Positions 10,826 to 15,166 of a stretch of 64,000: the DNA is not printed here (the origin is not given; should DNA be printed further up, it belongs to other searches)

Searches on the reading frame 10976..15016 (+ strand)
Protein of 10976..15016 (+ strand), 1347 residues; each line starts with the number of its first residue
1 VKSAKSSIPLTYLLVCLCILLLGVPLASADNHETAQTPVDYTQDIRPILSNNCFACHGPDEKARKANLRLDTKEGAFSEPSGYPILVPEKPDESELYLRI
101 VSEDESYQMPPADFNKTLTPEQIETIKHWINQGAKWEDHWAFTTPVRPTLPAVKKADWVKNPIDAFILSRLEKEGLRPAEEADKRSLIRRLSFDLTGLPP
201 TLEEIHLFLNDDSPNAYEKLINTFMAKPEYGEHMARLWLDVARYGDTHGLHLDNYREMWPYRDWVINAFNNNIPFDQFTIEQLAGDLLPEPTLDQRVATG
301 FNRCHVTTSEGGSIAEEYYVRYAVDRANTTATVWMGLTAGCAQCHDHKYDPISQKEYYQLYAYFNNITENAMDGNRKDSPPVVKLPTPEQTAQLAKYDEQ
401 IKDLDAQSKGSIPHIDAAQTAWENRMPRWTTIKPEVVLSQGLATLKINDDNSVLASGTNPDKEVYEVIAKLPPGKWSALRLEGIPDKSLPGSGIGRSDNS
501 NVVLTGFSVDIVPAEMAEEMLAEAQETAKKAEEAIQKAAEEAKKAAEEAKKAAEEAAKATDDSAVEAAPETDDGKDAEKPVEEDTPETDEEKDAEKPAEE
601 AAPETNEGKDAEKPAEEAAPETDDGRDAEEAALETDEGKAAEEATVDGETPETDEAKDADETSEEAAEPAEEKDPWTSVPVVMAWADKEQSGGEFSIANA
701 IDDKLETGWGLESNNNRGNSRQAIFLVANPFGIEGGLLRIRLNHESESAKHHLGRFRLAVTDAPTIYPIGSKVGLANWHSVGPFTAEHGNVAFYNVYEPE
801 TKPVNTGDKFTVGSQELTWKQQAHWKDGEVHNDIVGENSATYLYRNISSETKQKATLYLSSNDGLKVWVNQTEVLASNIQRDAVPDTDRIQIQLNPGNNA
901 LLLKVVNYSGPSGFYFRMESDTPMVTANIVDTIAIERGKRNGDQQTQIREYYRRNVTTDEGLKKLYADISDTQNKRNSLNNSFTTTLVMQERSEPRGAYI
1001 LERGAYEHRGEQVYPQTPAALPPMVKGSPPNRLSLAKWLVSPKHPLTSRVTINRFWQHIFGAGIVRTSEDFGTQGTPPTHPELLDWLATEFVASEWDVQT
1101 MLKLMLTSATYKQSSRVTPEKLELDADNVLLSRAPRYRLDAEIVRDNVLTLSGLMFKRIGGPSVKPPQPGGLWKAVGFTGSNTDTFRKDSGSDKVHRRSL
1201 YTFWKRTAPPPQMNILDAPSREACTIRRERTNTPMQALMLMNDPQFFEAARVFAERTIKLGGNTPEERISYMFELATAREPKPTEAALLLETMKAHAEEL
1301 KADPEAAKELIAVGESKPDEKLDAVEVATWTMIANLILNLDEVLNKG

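Call 83: search_protein_families(library=pfam, proteins=[window:10976-15016:+], max_evalue=0.00001)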
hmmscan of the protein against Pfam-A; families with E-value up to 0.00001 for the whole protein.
window:10976-15016:+ (1347 aa): 3 families
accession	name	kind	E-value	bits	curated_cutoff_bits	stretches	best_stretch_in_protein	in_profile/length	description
PF07587.16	PSD1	-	2.2e-98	329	28.5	1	1031-1291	1-242/244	Protein of unknown function (DUF1553)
PF07583.16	PSCyt2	-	1.5e-86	290.1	29.8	1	162-368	1-208/209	Protein of unknown function (DUF1549)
PF07635.16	PSCyt1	-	2.5e-18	66.8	22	1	53-113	1-59/59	Planctomycete cytochrome C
